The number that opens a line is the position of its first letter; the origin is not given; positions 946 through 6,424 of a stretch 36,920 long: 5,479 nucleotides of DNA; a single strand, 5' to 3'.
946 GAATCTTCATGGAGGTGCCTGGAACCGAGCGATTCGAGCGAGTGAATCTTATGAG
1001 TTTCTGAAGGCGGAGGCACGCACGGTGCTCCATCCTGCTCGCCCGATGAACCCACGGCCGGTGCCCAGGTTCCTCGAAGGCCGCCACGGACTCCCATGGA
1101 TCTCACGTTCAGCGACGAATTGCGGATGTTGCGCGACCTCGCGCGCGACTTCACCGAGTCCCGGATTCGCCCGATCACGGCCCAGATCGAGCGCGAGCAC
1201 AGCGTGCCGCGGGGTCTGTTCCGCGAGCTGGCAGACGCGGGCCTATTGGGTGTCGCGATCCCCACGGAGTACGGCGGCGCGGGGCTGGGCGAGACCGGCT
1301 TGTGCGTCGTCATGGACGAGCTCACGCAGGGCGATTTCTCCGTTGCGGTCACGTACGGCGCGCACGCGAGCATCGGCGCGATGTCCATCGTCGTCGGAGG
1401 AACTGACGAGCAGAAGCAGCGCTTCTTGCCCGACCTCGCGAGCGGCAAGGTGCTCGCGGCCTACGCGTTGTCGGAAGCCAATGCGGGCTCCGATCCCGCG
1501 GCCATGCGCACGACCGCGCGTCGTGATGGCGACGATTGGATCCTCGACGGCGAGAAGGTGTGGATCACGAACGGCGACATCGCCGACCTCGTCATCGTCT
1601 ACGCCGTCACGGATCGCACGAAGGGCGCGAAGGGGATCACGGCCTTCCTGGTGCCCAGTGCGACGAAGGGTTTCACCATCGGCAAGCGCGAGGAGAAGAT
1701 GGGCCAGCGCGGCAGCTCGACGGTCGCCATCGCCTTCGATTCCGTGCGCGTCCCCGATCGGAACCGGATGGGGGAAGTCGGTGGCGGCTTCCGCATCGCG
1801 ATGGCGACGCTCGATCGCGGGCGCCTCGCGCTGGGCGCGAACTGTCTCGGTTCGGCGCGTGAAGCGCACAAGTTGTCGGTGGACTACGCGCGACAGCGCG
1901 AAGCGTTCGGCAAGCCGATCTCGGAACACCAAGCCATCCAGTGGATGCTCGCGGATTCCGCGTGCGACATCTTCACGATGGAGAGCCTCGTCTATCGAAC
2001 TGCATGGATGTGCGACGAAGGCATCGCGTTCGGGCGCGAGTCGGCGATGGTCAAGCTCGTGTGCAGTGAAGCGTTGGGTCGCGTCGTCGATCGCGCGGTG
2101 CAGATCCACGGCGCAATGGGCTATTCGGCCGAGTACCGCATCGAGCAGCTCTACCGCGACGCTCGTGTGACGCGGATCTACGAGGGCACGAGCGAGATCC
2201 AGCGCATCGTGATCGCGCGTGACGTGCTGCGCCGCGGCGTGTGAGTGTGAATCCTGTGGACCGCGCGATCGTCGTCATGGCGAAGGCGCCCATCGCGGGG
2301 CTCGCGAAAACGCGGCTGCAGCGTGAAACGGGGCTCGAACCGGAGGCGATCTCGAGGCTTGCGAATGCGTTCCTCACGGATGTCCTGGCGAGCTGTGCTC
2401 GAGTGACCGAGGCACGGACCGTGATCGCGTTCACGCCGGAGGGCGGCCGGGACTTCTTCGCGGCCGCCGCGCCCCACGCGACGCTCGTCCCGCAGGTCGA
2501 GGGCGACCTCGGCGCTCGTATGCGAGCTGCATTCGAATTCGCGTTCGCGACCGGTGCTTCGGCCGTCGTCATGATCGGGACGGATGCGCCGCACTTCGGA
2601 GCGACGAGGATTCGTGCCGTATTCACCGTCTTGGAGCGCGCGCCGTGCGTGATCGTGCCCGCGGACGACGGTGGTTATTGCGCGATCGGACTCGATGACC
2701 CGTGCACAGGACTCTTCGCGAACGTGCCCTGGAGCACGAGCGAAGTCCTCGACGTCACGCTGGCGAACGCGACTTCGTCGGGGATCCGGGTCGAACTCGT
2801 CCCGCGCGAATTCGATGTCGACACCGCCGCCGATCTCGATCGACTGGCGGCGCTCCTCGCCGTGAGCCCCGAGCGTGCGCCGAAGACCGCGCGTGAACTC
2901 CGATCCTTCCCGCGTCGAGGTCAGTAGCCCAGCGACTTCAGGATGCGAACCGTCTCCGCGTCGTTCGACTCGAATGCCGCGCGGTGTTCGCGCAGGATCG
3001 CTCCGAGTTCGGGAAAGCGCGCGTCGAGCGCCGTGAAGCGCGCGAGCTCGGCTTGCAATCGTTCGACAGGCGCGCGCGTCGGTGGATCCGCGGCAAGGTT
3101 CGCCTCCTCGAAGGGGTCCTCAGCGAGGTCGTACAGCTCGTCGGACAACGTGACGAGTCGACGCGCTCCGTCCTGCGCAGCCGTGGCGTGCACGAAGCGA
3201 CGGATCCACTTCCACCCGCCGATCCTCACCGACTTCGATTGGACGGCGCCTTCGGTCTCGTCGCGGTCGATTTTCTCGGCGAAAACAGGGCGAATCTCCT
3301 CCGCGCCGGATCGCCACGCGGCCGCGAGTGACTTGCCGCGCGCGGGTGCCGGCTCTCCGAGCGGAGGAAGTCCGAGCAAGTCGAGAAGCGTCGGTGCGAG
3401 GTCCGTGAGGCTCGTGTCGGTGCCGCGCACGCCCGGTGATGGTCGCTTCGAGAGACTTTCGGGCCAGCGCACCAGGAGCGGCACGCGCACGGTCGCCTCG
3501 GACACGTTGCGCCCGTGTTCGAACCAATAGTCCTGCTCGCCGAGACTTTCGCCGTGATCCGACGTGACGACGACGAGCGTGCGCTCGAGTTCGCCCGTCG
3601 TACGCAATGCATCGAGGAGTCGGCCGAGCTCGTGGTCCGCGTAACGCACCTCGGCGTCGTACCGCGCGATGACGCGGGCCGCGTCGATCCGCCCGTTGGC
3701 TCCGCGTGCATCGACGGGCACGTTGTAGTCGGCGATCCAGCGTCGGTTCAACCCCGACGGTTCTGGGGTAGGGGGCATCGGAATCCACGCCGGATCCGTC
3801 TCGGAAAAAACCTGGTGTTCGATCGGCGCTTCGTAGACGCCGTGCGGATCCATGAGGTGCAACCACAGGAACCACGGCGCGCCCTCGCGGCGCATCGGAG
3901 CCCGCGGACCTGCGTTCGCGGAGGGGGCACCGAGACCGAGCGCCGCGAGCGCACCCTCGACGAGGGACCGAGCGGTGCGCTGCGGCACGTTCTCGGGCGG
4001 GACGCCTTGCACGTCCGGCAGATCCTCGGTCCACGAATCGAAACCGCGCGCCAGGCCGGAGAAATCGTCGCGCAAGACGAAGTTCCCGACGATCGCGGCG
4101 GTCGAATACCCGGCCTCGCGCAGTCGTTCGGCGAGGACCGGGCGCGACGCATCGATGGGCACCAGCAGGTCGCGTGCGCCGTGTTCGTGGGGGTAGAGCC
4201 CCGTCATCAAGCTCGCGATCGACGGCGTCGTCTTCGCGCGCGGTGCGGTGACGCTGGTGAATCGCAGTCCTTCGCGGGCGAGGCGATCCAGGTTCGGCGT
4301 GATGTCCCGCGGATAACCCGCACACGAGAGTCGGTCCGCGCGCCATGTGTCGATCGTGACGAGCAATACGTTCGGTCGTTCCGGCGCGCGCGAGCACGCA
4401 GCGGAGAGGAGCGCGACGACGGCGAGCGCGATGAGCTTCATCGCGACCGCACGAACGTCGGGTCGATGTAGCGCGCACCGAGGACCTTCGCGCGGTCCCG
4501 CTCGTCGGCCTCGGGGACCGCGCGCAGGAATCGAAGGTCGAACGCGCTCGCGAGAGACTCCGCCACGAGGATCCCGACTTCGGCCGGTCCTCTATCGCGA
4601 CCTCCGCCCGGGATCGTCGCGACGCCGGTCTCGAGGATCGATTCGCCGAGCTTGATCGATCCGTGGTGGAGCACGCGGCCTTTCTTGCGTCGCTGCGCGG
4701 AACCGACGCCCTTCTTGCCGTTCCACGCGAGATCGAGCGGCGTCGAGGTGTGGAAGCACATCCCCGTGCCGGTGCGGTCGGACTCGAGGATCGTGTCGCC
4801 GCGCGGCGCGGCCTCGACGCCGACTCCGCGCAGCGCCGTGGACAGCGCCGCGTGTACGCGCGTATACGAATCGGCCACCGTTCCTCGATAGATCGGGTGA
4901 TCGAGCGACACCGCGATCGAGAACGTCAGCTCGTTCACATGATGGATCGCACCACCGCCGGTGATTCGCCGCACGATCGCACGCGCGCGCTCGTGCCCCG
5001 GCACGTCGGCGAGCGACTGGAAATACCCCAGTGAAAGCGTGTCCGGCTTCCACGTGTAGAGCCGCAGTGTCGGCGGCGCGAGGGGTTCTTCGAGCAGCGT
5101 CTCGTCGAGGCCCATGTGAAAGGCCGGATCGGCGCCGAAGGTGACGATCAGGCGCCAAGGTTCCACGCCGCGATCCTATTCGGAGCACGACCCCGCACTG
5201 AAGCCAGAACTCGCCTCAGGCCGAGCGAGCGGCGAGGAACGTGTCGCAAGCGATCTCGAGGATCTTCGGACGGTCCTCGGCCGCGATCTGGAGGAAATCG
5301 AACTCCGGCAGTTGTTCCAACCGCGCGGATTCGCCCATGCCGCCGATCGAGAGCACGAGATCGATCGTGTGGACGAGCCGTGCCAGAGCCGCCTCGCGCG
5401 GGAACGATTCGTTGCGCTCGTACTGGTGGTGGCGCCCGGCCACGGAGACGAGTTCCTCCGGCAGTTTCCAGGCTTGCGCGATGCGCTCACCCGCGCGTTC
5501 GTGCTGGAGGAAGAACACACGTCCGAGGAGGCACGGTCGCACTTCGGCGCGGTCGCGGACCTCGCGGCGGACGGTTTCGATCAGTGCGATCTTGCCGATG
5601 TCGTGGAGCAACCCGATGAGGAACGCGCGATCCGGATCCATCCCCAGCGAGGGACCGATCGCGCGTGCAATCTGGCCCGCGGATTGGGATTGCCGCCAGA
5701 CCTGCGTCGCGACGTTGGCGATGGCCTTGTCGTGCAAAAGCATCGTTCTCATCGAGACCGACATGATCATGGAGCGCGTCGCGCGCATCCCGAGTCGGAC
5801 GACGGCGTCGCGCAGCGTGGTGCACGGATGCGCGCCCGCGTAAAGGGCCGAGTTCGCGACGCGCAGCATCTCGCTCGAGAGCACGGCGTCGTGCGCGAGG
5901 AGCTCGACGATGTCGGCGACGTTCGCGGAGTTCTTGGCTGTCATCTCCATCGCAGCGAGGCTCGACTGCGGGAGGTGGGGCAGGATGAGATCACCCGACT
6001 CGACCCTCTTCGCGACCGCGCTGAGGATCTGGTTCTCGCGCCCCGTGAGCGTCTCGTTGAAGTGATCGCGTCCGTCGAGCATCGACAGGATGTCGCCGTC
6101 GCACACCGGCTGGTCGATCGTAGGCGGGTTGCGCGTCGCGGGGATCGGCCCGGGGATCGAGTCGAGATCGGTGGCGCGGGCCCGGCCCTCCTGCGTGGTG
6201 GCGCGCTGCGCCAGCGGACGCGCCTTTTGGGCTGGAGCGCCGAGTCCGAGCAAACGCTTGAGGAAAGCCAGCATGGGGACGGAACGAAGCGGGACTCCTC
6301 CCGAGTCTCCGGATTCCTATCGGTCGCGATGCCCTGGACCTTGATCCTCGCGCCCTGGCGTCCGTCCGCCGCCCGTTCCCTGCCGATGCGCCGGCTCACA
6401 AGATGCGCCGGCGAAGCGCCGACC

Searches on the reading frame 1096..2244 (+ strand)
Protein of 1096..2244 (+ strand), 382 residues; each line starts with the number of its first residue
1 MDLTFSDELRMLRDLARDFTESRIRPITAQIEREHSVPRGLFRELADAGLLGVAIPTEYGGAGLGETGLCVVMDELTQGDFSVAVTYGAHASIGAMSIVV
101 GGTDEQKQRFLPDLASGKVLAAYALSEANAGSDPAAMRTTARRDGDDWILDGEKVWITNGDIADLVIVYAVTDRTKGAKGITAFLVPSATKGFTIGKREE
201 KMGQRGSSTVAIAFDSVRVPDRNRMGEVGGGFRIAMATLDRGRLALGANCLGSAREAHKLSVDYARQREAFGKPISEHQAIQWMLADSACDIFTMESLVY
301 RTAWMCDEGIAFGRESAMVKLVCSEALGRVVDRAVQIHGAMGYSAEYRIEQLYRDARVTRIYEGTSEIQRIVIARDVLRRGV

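Call 29: search_protein_families(library=pfam, proteins=[window:1096-2244:+], max_evalue=0.001)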
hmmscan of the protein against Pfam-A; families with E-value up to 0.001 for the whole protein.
window:1096-2244:+ (382 aa): 7 families
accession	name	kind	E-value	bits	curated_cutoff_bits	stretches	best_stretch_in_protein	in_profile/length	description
PF00441.29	Acyl-CoA_dh_1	-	1e-52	178.7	22.4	1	229-377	1-149/150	Acyl-CoA dehydrogenase, C-terminal domain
PF02771.21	Acyl-CoA_dh_N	-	2.5e-35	121.7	22.9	1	6-118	1-113/113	Acyl-CoA dehydrogenase, N-terminal domain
PF02770.24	Acyl-CoA_dh_M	-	1.3e-26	93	33.3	1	122-217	1-97/97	Acyl-CoA dehydrogenase, middle domain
PF08028.16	Acyl-CoA_dh_2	-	1.5e-15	58.1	22.7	1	245-366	2-133/134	Acyl-CoA dehydrogenase, C-terminal domain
PF21263.2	Acyl-CoA-dh_C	-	6.9e-06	26.7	27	1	270-337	16-77/96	Acyl-CoA dehydrogenase, C-terminal domain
PF21343.2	ACAD9-ACADV_C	-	8.7e-06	26.5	27.8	1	271-337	28-95/120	ACAD9/ACADV, C-terminal domain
PF22924.1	ACOX_C_alpha1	-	0.00039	20.7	27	0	316-369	107-160/169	Acyl-CoA oxidase, C-alpha1 domain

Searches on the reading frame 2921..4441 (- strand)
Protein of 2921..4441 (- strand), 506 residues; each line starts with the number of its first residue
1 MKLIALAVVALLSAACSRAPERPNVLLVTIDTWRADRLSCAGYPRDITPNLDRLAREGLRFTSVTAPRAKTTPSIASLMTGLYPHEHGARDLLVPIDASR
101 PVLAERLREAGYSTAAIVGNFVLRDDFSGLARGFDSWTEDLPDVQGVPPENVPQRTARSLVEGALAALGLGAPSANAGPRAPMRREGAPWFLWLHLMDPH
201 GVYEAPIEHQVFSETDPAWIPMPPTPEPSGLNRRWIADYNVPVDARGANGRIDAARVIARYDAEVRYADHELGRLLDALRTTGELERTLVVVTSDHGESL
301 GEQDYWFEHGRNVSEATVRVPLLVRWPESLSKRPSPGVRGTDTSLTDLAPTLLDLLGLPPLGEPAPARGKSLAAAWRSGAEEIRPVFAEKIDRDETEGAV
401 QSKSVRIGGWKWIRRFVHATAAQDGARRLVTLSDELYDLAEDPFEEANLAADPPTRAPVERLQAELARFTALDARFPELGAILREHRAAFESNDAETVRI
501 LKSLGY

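Call 29: search_protein_families(library=pfam, proteins=[window:2921-4441:-], max_evalue=0.001)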
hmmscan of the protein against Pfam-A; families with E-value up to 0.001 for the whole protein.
window:2921-4441:- (506 aa): 3 families
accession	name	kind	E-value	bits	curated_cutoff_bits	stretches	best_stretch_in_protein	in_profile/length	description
PF00884.28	Sulfatase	-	5.3e-54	184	25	1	23-357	1-300/301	Sulfatase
PF01663.27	Phosphodiest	-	9.2e-15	55.5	23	2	25-88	1-61/342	Type I phosphodiesterase / nucleotide pyrophosphatase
PF16347.10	SGSH_C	-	2.7e-08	34.5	29.3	1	306-468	5-150/154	N-sulphoglucosamine sulphohydrolase, C-terminal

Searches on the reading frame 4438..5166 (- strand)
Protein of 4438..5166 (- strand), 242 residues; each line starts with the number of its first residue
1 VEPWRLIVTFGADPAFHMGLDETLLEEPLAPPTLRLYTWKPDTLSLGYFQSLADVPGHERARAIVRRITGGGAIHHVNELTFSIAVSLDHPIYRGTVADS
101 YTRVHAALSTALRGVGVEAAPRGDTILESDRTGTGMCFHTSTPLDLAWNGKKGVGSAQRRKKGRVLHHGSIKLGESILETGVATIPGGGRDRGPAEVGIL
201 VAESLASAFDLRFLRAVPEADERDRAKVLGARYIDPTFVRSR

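Call 29: search_protein_families(library=pfam, proteins=[window:4438-5166:-], max_evalue=0.001)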
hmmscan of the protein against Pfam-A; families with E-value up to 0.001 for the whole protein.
window:4438-5166:- (242 aa): 2 families
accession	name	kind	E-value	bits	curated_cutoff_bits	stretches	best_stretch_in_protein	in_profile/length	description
PF21948.1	LplA-B_cat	-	1.4e-19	71.3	27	1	13-171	1-144/200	Lipoyl protein ligase A/B catalytic domain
PF03099.24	BPL_LplA_LipB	-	1.2e-10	41.8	21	1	63-174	27-131/133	Biotin/lipoate A/B protein ligase family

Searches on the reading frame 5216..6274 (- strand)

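Call 29: search_protein_families(library=pfam, proteins=[window:5216-6274:-], max_evalue=0.001)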
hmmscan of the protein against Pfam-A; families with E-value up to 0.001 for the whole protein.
window:5216-6274:- (352 aa): 3 families
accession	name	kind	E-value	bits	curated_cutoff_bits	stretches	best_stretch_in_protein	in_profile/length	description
PF08668.18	HDOD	-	5.6e-41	140.6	22.9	1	98-284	1-195/196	HDOD domain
PF01966.28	HD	-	7.6e-10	39.5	22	1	199-294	8-103/116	HD domain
PF18019.7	Cas3_HD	-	0.00029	21.3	23.1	1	180-290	17-136/207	Cas3, HD domain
